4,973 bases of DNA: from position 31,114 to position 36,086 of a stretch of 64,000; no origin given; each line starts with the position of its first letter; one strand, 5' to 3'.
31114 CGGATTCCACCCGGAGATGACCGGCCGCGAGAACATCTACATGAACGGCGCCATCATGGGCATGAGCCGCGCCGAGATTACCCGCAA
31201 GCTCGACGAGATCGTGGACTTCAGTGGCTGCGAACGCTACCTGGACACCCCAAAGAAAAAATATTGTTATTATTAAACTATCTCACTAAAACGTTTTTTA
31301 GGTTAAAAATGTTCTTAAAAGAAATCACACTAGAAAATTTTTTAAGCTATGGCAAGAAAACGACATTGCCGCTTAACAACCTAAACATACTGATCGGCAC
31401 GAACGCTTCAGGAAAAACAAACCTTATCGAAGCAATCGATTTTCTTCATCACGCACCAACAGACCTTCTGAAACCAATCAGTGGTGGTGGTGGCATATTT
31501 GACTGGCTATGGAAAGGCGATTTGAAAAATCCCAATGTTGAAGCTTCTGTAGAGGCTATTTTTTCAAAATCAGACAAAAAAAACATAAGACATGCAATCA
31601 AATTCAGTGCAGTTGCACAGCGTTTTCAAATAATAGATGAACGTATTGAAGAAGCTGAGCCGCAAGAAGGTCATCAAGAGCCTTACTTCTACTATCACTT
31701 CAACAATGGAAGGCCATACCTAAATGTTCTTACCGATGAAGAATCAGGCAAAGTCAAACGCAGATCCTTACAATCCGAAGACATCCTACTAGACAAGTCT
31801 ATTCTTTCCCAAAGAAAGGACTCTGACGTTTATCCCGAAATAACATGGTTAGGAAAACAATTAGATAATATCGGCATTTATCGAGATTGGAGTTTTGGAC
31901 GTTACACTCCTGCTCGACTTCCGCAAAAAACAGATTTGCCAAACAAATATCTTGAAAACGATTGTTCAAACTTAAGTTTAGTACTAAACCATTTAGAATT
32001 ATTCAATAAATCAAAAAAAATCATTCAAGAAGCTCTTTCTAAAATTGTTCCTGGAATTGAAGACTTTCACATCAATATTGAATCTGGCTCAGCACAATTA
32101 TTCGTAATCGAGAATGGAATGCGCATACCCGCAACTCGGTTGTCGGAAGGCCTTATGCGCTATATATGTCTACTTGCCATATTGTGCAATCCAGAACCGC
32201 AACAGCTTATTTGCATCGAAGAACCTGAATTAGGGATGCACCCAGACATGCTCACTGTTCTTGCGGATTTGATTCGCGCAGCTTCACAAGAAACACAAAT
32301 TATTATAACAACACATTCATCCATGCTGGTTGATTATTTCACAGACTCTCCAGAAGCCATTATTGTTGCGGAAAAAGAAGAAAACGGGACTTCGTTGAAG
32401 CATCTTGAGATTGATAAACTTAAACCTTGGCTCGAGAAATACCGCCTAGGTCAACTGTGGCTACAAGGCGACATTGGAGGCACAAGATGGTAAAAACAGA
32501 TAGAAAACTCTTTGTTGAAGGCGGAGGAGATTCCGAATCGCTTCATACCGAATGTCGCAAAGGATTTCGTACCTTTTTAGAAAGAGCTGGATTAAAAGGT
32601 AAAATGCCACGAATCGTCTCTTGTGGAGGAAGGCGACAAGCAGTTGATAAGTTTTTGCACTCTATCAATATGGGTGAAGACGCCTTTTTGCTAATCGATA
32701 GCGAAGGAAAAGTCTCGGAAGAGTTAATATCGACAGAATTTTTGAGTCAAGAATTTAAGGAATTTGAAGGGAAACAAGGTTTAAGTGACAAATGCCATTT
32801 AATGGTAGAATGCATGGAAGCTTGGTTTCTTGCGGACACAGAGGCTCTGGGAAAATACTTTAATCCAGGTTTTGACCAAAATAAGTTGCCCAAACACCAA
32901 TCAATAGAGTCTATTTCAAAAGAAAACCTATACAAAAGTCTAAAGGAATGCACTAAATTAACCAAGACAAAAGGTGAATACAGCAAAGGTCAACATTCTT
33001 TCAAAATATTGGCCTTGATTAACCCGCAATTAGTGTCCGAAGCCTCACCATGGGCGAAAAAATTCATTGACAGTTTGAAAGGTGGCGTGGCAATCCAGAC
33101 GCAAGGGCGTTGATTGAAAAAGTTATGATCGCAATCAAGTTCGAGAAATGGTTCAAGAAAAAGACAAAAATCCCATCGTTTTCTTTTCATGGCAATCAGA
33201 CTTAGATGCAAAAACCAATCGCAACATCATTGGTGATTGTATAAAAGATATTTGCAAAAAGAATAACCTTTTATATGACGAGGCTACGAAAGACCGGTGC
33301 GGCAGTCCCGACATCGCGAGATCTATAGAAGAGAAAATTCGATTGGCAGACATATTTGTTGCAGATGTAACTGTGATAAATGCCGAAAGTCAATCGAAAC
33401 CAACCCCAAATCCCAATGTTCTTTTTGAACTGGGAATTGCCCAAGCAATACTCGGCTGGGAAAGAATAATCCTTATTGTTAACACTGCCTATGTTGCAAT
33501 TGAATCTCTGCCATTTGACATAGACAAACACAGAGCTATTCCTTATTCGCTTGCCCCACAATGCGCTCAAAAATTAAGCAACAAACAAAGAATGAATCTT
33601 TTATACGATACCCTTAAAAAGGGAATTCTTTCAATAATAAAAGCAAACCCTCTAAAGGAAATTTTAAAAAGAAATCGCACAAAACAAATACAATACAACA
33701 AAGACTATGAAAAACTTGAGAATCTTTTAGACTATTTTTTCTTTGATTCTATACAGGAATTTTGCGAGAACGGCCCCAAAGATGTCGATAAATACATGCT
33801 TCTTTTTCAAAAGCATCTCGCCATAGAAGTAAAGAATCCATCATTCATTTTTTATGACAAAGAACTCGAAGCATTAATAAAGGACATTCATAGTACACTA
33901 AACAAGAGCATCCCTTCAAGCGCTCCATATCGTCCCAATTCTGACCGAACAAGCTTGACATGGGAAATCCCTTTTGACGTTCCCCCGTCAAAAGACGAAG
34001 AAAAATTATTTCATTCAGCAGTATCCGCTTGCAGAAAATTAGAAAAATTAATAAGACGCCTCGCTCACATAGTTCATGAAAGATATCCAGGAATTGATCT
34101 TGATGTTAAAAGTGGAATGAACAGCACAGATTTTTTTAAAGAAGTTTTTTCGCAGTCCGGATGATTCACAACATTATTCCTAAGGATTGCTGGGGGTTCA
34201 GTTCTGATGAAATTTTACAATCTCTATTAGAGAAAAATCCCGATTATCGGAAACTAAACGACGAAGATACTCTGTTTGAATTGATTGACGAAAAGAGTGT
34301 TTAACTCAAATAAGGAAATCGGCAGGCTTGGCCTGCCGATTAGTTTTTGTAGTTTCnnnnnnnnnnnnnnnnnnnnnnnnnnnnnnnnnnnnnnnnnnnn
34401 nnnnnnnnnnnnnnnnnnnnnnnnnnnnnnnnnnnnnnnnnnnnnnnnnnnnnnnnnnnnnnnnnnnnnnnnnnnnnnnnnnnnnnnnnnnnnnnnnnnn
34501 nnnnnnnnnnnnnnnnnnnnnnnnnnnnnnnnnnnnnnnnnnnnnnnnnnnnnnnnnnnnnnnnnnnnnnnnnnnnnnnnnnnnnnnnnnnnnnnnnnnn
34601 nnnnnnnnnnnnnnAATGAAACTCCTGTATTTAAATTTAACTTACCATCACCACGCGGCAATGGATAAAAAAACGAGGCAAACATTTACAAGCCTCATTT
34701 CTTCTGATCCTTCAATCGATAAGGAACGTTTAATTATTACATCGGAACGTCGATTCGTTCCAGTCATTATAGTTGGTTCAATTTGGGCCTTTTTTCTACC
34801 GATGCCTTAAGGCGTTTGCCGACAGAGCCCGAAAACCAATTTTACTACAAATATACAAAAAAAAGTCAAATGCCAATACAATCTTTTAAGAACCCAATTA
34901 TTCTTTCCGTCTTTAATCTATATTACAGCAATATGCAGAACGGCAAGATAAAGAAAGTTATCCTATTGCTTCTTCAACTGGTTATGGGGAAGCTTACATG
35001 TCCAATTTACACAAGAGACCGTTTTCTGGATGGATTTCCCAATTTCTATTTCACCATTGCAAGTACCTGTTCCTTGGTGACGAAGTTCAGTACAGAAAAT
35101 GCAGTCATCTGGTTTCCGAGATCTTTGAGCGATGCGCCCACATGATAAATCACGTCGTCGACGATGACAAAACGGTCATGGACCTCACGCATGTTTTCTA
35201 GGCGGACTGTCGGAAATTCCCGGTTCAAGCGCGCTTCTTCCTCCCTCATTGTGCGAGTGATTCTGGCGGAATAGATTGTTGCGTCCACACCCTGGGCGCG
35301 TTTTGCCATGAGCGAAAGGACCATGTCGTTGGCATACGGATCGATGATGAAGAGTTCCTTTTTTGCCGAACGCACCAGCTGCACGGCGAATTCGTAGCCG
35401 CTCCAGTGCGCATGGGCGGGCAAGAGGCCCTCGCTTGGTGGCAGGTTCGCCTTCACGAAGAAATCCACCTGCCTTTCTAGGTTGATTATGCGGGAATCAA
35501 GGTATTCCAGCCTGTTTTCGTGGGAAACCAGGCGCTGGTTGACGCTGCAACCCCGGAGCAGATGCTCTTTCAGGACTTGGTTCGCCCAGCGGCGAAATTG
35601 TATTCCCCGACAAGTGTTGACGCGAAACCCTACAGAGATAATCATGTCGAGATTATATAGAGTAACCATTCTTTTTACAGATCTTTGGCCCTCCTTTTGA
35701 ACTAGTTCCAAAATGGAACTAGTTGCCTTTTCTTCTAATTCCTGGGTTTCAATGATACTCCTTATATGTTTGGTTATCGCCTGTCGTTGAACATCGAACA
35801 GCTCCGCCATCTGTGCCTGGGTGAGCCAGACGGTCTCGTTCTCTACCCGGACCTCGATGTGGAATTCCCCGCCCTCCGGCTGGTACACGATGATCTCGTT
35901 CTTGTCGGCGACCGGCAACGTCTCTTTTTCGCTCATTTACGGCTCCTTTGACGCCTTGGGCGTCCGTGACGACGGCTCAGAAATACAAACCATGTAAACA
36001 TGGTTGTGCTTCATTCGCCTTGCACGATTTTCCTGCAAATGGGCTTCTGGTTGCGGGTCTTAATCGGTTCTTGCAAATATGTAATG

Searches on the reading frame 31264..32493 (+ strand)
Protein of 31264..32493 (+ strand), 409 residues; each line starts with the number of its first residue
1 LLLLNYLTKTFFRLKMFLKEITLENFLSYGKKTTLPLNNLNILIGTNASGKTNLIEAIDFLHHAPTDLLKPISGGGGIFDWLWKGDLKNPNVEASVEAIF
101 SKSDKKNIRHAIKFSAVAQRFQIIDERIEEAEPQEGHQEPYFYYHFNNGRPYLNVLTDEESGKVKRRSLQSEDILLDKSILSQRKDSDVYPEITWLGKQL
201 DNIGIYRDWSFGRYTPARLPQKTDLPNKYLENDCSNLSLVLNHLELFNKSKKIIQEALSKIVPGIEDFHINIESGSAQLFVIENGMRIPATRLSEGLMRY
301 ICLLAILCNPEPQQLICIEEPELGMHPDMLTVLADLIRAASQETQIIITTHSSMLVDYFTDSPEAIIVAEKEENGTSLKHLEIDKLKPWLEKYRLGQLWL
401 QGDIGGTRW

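Call 10: search_protein_families(library=pfam, proteins=[window:31264-32493:+], max_evalue=0.001)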
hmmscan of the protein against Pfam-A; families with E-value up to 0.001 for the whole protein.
window:31264-32493:+ (409 aa): 5 families
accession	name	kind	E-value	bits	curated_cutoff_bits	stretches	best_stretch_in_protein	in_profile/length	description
PF13304.12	AAA_21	-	7.1e-30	105.5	27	1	40-357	1-304/304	AAA domain, putative AbiEii toxin, Type IV TA system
PF13175.12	AAA_15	-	1.6e-28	100.8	32.1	2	97-356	140-374/374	AAA ATPase domain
PF02463.25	SMC_N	-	7.4e-14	52.1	40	1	17-358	1-204/220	RecF/RecN/SMC N terminal domain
PF13476.12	AAA_23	-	2.7e-08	35.1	27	1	21-124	2-90/201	AAA domain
PF11398.14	DUF2813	-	4.7e-05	23.4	21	0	315-356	286-325/372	Protein of unknown function (DUF2813)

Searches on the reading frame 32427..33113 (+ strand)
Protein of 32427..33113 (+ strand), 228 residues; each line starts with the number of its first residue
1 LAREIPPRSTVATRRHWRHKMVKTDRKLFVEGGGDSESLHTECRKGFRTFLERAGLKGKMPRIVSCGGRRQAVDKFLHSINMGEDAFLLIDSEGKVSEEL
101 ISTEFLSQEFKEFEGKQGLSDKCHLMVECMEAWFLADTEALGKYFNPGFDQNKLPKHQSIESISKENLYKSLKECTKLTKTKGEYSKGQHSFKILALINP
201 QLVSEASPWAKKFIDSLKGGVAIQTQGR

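Call 10: search_protein_families(library=pfam, proteins=[window:32427-33113:+], max_evalue=0.001)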
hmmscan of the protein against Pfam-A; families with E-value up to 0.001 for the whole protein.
window:32427-33113:+ (228 aa): 1 family
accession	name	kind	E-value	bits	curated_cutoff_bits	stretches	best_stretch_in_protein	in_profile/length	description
PF14103.11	DUF4276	-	8.8e-22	78.7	30.2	1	30-217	1-191/192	Domain of unknown function (DUF4276)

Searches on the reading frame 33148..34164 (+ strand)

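Call 10: search_protein_families(library=pfam, proteins=[window:33148-34164:+], max_evalue=0.001)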
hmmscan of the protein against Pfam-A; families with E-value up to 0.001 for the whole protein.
window:33148-34164:+ (338 aa): 1 family
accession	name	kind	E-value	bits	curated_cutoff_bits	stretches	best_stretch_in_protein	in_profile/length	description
PF10137.14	CAP12-PCTIR_TIR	-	2.3e-05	24.8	24.7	1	51-112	36-100/119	CAP12/Pycsar effector protein, TIR domain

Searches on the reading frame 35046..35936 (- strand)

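Call 10: search_protein_families(library=pfam, proteins=[window:35046-35936:-], max_evalue=0.001)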
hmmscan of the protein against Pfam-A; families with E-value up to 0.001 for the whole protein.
window:35046-35936:- (296 aa): 1 family
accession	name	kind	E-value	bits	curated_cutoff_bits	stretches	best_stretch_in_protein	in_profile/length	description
PF13310.11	Virulence_RhuM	-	2.9e-20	73.1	33.7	1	73-148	3-79/252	Virulence protein RhuM family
